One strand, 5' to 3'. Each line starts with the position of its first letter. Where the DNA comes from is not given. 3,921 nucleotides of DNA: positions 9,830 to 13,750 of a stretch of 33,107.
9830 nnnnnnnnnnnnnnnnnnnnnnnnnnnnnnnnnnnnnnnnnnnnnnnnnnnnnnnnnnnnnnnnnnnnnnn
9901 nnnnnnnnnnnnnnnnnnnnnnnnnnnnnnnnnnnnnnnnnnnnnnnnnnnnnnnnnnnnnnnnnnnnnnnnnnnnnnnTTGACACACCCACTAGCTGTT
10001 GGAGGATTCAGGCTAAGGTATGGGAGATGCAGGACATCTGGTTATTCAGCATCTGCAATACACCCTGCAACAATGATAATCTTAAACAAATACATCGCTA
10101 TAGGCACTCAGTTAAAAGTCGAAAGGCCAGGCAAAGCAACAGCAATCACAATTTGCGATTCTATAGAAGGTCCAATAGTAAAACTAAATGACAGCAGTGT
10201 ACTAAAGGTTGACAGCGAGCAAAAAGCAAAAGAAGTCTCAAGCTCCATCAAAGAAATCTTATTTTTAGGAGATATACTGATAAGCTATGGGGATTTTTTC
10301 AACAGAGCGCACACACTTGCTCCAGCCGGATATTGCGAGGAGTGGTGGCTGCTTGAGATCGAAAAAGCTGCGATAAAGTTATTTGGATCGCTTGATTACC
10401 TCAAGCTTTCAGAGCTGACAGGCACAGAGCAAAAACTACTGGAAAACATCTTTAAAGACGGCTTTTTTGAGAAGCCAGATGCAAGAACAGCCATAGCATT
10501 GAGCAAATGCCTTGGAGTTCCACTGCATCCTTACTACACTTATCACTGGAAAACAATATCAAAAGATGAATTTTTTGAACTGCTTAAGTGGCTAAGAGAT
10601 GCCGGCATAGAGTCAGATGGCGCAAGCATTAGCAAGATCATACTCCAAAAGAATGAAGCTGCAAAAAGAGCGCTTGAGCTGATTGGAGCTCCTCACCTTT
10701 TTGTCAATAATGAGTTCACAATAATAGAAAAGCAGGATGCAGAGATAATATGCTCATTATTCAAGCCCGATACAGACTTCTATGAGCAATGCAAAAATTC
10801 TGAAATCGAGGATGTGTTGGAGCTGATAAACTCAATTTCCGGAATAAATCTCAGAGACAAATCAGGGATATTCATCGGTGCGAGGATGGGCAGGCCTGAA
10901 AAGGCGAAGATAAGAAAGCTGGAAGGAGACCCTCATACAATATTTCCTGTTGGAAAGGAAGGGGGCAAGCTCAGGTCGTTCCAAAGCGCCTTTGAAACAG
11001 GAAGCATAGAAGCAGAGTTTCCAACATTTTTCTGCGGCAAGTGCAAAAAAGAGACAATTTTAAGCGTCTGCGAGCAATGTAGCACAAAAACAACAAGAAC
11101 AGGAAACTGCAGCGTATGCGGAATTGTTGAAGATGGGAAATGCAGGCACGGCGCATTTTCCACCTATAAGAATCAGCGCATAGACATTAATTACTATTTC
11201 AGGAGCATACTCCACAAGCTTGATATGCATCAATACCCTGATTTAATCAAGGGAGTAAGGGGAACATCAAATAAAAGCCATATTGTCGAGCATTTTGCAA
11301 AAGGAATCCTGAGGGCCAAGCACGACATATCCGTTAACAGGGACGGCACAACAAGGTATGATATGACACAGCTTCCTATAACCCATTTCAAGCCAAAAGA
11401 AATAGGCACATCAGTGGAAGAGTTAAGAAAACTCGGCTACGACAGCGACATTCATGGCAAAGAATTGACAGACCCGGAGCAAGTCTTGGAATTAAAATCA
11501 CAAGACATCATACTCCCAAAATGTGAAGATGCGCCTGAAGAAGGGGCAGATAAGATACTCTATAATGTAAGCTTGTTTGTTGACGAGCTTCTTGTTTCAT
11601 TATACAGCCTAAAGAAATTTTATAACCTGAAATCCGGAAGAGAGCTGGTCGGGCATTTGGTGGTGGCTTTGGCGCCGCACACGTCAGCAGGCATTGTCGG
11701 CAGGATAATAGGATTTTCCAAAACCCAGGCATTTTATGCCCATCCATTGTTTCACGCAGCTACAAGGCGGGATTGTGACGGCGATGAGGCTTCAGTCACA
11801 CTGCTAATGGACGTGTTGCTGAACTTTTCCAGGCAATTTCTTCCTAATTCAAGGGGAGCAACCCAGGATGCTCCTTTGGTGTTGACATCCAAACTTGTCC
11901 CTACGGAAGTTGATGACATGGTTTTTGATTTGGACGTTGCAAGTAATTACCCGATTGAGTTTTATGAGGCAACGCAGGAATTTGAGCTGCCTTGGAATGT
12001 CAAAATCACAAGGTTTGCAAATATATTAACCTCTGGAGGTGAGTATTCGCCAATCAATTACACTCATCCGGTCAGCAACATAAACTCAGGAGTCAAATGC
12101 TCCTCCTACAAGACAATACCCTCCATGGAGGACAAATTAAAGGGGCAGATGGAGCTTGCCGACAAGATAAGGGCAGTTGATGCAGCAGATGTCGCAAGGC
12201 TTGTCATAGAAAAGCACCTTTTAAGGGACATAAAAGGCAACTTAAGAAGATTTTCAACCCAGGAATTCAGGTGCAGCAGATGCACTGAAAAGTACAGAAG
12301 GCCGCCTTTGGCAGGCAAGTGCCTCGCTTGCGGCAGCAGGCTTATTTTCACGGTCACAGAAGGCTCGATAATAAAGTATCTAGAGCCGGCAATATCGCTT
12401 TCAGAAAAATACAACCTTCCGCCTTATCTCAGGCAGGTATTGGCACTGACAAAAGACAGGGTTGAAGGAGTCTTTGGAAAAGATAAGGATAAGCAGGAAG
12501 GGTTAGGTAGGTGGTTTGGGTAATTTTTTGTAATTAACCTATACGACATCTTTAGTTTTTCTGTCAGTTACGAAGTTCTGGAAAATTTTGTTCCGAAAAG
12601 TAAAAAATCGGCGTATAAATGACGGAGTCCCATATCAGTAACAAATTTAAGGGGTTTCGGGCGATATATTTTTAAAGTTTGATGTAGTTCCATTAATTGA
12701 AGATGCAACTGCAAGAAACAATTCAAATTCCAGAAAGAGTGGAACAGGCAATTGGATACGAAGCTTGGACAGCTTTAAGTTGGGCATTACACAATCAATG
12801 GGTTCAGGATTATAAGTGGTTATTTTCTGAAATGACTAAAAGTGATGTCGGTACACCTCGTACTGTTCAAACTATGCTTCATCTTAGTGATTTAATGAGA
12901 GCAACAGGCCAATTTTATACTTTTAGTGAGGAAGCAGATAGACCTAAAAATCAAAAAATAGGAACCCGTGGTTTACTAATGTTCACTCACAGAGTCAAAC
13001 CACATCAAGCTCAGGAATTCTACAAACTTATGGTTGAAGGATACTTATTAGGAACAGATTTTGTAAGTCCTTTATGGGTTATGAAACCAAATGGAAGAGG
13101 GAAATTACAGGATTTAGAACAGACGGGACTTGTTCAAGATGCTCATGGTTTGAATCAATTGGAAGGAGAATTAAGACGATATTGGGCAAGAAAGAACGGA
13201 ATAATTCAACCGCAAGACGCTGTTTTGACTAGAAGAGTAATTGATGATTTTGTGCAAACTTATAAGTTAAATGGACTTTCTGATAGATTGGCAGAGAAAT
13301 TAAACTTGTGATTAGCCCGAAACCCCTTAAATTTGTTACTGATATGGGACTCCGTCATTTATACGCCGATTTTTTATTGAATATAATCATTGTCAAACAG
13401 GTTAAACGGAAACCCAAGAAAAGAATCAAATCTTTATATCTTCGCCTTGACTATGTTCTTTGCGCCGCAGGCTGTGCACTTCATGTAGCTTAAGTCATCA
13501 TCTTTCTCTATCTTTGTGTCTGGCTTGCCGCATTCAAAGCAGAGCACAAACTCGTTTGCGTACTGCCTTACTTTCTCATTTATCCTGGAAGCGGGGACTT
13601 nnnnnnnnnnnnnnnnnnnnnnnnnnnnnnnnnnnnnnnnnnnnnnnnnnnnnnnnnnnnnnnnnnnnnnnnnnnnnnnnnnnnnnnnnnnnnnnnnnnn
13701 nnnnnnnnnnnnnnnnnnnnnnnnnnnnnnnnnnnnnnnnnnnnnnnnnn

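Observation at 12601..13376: Single-gene cassette bounded by perfect 62-bp inverted repeats between polC and eif2b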

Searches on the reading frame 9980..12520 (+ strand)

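Call 5: search_protein_families(library=pfam, proteins=[window:9980-12520:+], max_evalue=1)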
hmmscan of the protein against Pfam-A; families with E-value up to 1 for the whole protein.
window:9980-12520:+ (847 aa): 6 families
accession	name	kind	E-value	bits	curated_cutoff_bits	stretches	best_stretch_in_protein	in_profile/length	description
PF24846.1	PolC_DP2_cat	-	1.9e-112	375.6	24.3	1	421-719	6-299/299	DNA polymerase II large subunit DP2, catalytic domain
PF24844.1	PolC_DP2_central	-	5.1e-111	371.6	24.3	1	2-382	26-368/372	DNA polymerase II large subunit DP2, central domain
PF14205.11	Cys_rich_KTR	-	0.13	12.5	25.5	1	346-364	25-42/54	Cysteine-rich KTR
PF22912.2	zf-DPOE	-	0.14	12.8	21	1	760-813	2-53/58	Zinc finger domain of DNA polymerase-epsilon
PF01155.25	HypA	-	0.41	11.1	28.9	0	761-794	69-101/112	Hydrogenase/urease nickel incorporation, metallochaperone, hypA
PF12773.13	DZR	-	0.64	10.7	27.3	0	350-381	13-45/45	Double zinc ribbon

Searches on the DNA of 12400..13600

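Call 112: search_rna_families(source=window, start=12400, end=13600, threshold=evalue, max_evalue=1)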
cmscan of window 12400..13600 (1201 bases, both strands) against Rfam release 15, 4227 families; matches with E-value up to 1: 0.
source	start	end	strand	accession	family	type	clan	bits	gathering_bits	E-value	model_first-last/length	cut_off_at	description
